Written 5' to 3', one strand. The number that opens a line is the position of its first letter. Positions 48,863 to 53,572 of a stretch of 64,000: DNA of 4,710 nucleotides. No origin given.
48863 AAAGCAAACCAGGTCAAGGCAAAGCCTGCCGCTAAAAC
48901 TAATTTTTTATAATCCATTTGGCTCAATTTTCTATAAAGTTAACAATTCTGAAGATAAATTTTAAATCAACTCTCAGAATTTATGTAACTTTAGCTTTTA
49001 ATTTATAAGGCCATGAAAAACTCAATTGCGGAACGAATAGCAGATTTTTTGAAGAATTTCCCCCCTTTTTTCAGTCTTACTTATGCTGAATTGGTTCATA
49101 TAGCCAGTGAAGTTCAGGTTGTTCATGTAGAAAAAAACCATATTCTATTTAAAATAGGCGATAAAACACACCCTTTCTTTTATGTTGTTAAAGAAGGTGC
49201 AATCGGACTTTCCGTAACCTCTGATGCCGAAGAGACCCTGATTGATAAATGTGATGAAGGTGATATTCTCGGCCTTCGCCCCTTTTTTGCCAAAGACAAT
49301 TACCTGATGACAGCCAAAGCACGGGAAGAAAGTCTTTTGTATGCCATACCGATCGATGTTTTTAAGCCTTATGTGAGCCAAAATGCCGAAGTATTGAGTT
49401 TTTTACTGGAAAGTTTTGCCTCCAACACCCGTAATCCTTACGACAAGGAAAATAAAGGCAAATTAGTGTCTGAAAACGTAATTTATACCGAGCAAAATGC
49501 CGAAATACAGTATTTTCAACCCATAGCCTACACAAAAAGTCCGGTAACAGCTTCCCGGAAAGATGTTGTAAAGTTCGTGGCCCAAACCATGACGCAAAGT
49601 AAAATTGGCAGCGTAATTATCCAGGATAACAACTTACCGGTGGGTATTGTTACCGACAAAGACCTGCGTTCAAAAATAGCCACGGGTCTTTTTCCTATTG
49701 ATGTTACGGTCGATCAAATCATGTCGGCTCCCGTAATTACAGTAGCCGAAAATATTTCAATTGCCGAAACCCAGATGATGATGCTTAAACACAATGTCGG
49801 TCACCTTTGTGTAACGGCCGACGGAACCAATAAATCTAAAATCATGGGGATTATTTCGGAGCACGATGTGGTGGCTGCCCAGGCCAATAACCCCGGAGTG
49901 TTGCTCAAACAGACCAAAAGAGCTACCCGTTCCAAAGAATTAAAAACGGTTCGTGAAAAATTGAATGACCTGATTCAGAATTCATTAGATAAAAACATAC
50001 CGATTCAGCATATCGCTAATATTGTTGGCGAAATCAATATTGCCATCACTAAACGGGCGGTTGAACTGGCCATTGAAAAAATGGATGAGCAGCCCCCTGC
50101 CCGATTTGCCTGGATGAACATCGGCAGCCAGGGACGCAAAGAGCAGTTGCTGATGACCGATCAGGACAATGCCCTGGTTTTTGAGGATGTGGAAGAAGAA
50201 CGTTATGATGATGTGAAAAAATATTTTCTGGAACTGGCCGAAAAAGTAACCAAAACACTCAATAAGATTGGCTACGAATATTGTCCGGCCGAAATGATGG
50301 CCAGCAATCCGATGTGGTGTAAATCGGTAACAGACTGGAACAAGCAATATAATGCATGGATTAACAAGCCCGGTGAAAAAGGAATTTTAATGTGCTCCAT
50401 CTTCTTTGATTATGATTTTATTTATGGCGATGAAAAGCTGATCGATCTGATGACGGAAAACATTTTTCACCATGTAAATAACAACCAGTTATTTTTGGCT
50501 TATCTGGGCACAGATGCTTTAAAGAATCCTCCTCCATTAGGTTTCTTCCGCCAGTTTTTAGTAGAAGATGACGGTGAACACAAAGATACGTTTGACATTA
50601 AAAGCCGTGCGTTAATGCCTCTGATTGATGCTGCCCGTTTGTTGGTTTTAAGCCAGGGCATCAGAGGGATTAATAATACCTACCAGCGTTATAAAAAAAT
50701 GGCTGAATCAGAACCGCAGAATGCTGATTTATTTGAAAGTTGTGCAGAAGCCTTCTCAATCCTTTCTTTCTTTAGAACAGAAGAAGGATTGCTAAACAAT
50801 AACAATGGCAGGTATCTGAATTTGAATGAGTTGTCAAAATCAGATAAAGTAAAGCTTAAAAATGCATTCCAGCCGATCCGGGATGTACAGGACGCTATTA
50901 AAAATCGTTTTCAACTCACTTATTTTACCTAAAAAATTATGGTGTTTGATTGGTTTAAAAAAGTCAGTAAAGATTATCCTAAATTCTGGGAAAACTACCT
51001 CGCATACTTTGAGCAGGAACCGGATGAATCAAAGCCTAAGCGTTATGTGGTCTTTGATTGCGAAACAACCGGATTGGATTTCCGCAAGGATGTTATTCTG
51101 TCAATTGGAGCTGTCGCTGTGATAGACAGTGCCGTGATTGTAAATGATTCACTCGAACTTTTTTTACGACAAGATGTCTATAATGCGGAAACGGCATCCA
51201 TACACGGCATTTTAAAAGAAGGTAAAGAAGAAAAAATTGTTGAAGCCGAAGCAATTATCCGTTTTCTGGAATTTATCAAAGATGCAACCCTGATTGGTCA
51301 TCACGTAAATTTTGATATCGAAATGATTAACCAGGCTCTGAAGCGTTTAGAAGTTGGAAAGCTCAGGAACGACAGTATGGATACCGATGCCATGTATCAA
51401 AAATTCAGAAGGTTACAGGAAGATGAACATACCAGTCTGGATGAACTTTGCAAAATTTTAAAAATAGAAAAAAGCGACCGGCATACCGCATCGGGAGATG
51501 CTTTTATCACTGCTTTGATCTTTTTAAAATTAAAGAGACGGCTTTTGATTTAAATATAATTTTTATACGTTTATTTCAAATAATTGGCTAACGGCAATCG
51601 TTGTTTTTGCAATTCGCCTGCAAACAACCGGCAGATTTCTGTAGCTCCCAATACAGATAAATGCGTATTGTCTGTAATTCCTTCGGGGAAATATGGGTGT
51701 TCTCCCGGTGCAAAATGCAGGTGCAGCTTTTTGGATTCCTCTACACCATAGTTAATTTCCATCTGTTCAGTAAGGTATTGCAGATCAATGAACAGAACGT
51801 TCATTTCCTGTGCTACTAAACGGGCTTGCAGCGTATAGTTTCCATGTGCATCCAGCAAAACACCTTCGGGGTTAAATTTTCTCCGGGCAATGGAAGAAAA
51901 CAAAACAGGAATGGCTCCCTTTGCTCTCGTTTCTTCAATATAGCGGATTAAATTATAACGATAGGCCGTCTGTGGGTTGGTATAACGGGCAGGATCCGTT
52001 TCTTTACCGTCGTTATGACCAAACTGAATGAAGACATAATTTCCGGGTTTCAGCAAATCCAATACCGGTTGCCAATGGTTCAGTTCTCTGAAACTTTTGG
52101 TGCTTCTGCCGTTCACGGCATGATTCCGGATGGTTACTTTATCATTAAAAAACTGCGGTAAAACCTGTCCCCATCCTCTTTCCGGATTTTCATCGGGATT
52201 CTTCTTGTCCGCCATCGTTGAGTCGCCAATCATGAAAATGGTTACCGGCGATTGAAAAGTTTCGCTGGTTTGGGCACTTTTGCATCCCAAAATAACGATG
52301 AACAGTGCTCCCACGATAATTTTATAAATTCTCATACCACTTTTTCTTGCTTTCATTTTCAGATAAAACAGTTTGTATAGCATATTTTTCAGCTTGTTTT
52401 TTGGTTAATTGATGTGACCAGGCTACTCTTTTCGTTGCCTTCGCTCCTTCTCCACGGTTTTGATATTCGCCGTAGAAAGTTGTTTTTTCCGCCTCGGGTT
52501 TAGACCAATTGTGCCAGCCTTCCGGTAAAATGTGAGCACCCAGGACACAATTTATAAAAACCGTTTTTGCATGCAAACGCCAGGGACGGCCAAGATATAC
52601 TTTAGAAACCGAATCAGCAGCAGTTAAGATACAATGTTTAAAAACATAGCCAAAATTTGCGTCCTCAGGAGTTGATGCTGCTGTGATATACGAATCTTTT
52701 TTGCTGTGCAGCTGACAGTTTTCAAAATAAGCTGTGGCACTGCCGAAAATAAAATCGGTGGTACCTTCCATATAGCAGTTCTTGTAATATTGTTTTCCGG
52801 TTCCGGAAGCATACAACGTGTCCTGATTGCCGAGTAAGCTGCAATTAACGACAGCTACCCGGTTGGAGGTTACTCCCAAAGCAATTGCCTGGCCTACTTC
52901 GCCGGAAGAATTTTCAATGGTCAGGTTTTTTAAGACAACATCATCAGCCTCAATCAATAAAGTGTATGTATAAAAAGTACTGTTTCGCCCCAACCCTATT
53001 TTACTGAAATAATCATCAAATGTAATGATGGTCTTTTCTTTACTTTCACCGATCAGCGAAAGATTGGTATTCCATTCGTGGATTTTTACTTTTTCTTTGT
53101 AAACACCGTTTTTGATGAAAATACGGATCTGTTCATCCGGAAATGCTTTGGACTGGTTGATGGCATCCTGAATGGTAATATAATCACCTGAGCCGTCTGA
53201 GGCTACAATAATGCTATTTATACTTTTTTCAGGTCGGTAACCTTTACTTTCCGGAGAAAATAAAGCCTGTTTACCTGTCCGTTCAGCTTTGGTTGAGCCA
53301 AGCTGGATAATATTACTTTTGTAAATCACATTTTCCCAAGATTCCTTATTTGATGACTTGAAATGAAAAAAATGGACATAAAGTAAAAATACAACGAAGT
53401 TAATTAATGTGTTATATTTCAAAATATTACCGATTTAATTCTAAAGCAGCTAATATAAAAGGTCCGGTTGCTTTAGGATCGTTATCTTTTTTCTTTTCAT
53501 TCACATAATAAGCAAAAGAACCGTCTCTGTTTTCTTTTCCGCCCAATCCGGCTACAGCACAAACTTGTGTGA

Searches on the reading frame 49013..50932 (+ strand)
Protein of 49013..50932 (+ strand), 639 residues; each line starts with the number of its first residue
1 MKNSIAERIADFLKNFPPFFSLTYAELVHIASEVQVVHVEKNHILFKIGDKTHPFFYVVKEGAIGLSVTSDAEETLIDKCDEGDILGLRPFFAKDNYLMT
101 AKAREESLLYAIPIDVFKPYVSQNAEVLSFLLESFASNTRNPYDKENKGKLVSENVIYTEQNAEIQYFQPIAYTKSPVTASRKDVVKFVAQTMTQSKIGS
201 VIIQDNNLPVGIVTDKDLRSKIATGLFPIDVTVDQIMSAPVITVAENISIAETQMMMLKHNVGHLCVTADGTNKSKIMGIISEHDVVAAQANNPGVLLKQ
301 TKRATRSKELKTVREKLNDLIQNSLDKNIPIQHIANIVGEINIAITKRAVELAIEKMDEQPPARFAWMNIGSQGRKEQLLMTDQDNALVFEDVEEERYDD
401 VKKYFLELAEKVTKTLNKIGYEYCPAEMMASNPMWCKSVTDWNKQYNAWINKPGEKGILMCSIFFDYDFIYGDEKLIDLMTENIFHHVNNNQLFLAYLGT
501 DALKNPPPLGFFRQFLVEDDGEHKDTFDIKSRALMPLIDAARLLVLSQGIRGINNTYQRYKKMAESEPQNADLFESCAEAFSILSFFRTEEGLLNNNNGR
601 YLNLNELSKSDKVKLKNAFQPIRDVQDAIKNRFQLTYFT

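Call 41: search_protein_families(library=pfam, proteins=[window:49013-50932:+], max_evalue=0.001)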
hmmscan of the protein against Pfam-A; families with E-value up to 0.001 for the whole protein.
window:49013-50932:+ (639 aa): 4 families
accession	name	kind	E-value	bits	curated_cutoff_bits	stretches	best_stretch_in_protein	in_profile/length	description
PF03445.19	DUF294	-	6.8e-45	152.8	21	1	316-455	2-137/138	Putative nucleotidyltransferase DUF294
PF10335.14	DUF294_C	-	1.4e-29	103.2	22.5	1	493-633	2-145/145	Putative nucleotidyltransferase substrate binding domain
PF00571.33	CBS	-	5.5e-18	65.5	24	2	233-290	1-55/57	CBS domain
PF00027.35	cNMP_binding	-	2.5e-14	53.4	27.5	1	37-123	2-88/89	Cyclic nucleotide-binding domain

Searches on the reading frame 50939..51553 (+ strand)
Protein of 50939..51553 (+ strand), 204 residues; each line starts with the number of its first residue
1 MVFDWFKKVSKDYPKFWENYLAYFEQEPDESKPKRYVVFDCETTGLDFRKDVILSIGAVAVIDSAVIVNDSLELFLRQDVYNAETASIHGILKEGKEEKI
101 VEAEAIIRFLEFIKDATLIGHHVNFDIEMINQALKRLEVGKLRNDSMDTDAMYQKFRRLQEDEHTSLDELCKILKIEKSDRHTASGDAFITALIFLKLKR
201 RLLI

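Call 41: search_protein_families(library=pfam, proteins=[window:50939-51553:+], max_evalue=0.001)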
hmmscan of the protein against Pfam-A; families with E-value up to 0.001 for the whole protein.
window:50939-51553:+ (204 aa): 3 families
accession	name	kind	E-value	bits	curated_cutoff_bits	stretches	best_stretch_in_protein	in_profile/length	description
PF00929.31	RNase_T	-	1.2e-23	84.9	24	1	37-195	1-164/164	Exonuclease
PF21762.3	DEDDh_C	-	3.1e-09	37.7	27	1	114-197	106-187/188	DNA polymerase III subunit epsilon-like, C-terminal domain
PF16473.11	Rv2179c-like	-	0.00065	19.9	27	0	99-188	77-166/177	3'-5' exoribonuclease Rv2179c-like domain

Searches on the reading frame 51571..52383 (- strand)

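Call 85: search_protein_families(library=pfam, proteins=[window:51571-52383:-], max_evalue=0.0001)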
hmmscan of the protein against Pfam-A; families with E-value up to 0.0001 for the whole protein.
window:51571-52383:- (270 aa): 2 families
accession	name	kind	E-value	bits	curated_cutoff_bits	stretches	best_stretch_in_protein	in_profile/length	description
PF13472.12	Lipase_GDSL_2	-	8e-15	56.2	32.9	1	52-246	2-175/178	GDSL-like Lipase/Acylhydrolase family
PF00657.28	Lipase_GDSL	-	5.4e-13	50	23.6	1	49-250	1-204/208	GDSL-like Lipase/Acylhydrolase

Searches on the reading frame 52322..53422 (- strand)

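Call 85: search_protein_families(library=pfam, proteins=[window:52322-53422:-], max_evalue=0.0001)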
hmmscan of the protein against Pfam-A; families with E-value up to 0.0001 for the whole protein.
window:52322-53422:- (366 aa): 1 family
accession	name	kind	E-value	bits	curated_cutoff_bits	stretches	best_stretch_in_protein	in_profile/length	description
PF01095.25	Pectinesterase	-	1.7e-73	247.4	27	1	71-354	2-296/298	Pectinesterase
